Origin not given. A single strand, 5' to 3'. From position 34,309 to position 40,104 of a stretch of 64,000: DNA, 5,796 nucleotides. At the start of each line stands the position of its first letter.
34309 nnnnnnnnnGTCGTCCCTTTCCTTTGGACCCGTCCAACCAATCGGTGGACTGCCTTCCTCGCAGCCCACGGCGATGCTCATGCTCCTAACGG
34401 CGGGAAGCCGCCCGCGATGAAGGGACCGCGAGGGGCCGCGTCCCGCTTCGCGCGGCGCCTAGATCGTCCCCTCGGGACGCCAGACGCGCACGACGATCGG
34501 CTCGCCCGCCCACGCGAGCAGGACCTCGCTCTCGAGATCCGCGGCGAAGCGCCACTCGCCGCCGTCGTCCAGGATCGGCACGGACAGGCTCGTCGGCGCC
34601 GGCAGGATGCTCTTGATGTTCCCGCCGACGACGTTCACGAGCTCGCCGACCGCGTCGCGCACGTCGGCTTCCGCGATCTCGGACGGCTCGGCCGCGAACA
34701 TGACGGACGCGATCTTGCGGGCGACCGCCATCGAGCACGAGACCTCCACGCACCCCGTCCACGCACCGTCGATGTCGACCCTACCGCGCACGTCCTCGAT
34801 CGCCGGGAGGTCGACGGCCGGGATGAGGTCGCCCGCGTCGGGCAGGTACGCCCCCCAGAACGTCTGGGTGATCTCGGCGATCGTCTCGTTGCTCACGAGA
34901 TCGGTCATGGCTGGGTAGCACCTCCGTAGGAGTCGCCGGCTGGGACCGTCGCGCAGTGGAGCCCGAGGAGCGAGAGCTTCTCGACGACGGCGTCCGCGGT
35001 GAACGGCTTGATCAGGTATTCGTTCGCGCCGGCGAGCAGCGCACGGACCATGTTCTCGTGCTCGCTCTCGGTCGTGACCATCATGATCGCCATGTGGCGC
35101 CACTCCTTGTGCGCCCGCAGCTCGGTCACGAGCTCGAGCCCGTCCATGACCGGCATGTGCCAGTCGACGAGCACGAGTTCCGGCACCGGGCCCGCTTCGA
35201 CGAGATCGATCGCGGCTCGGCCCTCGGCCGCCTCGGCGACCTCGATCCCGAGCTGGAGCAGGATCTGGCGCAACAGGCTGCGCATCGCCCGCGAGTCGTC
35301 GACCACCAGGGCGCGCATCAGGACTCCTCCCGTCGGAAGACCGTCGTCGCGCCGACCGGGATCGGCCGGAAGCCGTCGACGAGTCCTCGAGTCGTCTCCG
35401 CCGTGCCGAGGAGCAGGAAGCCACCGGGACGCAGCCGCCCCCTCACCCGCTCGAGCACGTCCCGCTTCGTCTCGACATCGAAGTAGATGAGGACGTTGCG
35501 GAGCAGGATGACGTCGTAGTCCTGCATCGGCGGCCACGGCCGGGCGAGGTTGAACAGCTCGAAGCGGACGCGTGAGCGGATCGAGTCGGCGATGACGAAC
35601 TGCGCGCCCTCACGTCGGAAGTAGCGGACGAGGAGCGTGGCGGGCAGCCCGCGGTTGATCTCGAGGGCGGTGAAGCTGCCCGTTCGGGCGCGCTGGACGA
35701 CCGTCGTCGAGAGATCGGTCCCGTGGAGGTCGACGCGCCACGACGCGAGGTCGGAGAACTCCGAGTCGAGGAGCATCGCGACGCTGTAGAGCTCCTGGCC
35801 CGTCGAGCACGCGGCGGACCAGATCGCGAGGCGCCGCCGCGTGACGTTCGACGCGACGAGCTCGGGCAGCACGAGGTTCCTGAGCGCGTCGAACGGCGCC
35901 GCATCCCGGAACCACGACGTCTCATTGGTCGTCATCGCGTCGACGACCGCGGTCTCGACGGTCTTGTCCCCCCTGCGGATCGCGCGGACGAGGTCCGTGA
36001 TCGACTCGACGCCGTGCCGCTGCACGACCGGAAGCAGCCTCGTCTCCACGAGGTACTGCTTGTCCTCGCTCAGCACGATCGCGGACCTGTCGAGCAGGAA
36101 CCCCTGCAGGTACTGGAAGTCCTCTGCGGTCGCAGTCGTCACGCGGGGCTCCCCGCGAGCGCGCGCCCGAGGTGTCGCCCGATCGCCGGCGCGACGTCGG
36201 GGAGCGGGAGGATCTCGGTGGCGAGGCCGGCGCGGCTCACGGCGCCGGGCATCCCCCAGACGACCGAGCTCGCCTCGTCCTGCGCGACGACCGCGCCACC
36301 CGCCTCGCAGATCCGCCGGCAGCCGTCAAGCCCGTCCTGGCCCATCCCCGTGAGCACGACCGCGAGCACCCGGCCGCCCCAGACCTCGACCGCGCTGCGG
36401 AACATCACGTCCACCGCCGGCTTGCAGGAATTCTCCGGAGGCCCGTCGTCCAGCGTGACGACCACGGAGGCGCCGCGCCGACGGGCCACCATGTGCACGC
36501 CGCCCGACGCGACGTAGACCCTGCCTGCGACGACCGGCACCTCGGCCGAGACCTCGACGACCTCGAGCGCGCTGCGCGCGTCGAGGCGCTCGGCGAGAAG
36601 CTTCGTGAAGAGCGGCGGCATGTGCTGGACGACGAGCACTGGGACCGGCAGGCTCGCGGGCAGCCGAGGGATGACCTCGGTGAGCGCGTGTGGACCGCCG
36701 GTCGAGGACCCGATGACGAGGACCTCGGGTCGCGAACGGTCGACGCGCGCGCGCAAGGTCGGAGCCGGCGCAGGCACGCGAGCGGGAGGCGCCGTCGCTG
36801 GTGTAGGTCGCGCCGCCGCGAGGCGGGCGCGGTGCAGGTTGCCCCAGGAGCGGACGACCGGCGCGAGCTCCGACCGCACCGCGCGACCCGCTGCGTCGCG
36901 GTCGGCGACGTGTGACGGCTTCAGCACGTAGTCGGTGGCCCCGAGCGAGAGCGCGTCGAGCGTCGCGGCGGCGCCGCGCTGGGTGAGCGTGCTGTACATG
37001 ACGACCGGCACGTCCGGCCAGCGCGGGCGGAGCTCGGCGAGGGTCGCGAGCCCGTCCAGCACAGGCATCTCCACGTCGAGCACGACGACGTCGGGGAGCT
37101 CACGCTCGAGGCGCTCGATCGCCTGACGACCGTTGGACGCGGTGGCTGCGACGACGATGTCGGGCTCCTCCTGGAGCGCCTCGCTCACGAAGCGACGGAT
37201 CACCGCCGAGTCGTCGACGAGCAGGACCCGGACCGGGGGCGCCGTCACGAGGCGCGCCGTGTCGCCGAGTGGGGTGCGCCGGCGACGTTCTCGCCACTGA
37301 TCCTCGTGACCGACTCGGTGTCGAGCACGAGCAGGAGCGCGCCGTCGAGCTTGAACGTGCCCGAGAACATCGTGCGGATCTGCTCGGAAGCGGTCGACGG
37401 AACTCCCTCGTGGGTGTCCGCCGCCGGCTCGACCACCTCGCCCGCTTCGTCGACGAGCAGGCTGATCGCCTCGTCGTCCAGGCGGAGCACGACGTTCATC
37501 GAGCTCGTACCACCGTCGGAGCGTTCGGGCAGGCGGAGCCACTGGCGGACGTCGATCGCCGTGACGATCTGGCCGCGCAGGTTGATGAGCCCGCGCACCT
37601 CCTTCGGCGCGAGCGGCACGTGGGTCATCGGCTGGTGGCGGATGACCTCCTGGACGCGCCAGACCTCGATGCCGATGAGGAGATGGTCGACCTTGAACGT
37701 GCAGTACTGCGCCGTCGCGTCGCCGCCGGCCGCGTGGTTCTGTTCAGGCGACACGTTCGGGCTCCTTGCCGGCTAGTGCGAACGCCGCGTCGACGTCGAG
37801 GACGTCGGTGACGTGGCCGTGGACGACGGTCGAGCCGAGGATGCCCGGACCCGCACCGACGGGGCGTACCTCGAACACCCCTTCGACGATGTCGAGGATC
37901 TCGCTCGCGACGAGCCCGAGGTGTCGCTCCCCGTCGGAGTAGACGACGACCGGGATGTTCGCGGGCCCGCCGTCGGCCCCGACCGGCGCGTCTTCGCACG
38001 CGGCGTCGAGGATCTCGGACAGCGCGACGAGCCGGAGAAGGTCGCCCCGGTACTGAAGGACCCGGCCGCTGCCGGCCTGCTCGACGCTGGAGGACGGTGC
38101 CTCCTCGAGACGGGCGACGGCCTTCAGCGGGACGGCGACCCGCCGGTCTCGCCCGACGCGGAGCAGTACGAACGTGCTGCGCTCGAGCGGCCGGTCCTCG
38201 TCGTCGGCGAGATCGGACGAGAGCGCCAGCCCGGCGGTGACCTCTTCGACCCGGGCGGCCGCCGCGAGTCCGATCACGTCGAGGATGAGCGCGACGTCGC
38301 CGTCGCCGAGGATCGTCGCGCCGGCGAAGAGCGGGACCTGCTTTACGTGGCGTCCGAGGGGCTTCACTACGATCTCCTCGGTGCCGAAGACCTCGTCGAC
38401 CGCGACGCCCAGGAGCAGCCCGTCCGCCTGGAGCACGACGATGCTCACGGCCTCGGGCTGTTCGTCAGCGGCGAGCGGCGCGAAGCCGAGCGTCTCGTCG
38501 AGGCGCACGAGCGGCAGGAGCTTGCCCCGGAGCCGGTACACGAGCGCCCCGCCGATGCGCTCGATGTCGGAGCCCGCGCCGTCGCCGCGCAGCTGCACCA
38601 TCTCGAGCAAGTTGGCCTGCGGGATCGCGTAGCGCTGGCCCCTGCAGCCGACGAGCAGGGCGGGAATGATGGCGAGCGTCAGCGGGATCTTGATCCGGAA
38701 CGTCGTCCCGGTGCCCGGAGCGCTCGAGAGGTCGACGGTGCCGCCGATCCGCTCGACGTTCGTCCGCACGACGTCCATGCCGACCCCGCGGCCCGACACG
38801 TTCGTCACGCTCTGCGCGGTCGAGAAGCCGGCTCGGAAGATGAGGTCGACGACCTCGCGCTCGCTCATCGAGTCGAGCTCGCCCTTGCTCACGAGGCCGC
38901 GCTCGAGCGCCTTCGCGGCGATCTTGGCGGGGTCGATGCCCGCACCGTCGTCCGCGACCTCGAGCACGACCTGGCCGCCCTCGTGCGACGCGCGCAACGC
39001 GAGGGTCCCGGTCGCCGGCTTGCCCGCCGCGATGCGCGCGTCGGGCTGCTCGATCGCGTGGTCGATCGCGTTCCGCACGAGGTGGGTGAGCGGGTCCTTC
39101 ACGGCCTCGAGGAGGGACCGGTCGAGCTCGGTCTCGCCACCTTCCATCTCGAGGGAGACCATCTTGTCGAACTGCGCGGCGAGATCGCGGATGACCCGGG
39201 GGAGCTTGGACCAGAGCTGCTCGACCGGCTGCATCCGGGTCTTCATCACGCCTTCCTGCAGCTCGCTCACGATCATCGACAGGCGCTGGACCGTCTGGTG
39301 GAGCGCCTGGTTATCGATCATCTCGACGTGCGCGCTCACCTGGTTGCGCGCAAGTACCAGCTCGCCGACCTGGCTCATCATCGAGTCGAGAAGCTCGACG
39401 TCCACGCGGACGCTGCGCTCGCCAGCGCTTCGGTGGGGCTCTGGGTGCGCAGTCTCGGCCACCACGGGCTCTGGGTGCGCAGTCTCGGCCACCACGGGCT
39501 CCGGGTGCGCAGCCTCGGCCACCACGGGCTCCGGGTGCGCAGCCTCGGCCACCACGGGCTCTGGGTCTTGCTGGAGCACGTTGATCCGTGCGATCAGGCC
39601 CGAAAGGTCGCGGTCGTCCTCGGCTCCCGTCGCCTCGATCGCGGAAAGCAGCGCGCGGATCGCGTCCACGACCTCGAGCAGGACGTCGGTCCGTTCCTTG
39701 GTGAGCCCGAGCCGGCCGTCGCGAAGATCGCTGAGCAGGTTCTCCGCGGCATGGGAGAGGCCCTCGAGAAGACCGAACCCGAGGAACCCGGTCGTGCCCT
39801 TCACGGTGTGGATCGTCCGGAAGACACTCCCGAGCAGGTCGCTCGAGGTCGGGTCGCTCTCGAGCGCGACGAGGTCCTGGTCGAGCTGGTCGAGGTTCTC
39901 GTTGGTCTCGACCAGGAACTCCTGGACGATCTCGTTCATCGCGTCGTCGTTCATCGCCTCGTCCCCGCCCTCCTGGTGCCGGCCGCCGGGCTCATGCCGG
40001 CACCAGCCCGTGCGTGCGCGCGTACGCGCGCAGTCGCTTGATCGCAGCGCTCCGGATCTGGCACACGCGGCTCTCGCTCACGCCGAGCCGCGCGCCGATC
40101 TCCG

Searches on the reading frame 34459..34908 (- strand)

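Call 16: search_protein_families(library=pfam, proteins=[window:34459-34908:-], max_evalue=0.01)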
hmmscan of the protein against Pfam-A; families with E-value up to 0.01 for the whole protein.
window:34459-34908:- (149 aa): 1 family
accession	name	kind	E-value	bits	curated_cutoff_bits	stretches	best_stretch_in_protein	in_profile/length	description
PF13690.11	CheX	-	4.6e-18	65.5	27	1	42-121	3-80/94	Chemotaxis phosphatase CheX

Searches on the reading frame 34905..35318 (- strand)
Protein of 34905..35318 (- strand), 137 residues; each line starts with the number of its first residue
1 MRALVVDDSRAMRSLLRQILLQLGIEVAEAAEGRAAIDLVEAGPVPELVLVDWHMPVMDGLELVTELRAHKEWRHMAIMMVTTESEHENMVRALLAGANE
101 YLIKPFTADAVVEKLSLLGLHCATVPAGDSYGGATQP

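Call 16: search_protein_families(library=pfam, proteins=[window:34905-35318:-], max_evalue=0.01)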
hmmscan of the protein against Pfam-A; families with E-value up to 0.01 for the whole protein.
window:34905-35318:- (137 aa): 1 family
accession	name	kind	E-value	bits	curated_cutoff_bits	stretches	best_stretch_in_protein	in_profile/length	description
PF00072.30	Response_reg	-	2.3e-28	99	30.2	1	4-115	2-110/111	Response regulator receiver domain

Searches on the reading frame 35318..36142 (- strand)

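Call 16: search_protein_families(library=pfam, proteins=[window:35318-36142:-], max_evalue=0.01)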
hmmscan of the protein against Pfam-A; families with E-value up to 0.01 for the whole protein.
window:35318-36142:- (274 aa): 6 families
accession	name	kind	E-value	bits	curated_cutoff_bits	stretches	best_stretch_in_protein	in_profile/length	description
PF01739.24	CheR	-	6.7e-54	182.7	27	1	73-261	1-189/195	CheR methyltransferase, SAM binding domain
PF03705.20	CheR_N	-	8.7e-11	41.8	27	1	7-57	1-51/53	CheR methyltransferase, all-alpha domain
PF08242.18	Methyltransf_12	-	2.4e-07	31.8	30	1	190-243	49-98/98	Methyltransferase domain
PF13489.12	Methyltransf_23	-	0.00052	20.2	27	1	172-249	37-120/164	Methyltransferase domain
PF13649.12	Methyltransf_25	-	0.00097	20.2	27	0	191-241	47-97/97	Methyltransferase domain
PF20358.3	DUF6653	-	0.0097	16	27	0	61-115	1-56/170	Family of unknown function (DUF6653)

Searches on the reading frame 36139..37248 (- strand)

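Call 16: search_protein_families(library=pfam, proteins=[window:36139-37248:-], max_evalue=0.01)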
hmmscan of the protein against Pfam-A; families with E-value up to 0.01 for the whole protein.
window:36139-37248:- (369 aa): 2 families
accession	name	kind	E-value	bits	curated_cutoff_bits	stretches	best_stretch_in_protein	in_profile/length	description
PF01339.22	CheB_methylest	-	1.5e-61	207.6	24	1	178-356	2-174/174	CheB methylesterase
PF00072.30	Response_reg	-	2.9e-24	85.8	30.2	1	8-114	1-103/111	Response regulator receiver domain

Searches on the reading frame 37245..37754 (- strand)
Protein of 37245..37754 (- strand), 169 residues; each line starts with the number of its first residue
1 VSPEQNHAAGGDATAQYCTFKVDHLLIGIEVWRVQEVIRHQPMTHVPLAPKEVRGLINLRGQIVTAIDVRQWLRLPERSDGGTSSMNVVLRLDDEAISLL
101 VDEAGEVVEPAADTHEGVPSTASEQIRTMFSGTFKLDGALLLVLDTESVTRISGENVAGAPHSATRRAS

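Call 16: search_protein_families(library=pfam, proteins=[window:37245-37754:-], max_evalue=0.01)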
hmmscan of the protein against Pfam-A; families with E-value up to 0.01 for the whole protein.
window:37245-37754:- (169 aa): 1 family
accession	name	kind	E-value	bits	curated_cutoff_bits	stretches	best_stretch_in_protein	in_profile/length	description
PF01584.24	CheW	-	3.6e-26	91.9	23.5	1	16-149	1-133/138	CheW-like domain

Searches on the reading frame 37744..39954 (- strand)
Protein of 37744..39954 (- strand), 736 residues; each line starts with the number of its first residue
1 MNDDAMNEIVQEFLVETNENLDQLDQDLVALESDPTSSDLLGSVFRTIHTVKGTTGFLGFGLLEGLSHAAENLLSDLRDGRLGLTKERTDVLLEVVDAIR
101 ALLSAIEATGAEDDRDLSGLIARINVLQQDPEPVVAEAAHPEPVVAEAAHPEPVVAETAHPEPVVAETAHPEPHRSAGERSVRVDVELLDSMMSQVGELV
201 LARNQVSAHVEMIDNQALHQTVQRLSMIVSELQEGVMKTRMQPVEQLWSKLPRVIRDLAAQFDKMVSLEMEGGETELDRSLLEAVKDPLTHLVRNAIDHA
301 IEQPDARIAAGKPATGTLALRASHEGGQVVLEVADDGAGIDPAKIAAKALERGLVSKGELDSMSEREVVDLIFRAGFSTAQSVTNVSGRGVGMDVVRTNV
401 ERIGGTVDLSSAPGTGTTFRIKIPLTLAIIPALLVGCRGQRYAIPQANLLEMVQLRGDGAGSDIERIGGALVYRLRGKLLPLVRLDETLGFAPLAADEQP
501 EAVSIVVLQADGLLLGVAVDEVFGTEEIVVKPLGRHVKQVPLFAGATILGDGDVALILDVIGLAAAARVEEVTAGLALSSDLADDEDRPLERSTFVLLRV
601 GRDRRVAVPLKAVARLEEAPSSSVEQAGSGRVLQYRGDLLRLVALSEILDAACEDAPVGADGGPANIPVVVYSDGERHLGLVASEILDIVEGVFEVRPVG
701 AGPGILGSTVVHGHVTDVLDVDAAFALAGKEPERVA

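Call 16: search_protein_families(library=pfam, proteins=[window:37744-39954:-], max_evalue=0.01)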
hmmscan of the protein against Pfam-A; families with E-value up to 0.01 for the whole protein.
window:37744-39954:- (736 aa): 4 families
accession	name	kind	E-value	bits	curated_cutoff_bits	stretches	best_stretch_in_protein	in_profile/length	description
PF01584.24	CheW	-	6.4e-33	113.7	23.5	2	432-565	2-135/138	CheW-like domain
PF02518.31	HATPase_c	-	1e-21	77.9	26.4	1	286-426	3-110/111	Histidine kinase-, DNA gyrase B-, and HSP90-like ATPase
PF02895.20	H-kinase_dim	-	5.6e-14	52.8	23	1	180-239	2-68/68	Signal transducing histidine kinase, homodimeric domain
PF01627.28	Hpt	-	1.1e-12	48.4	24.6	1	8-101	1-83/84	Hpt domain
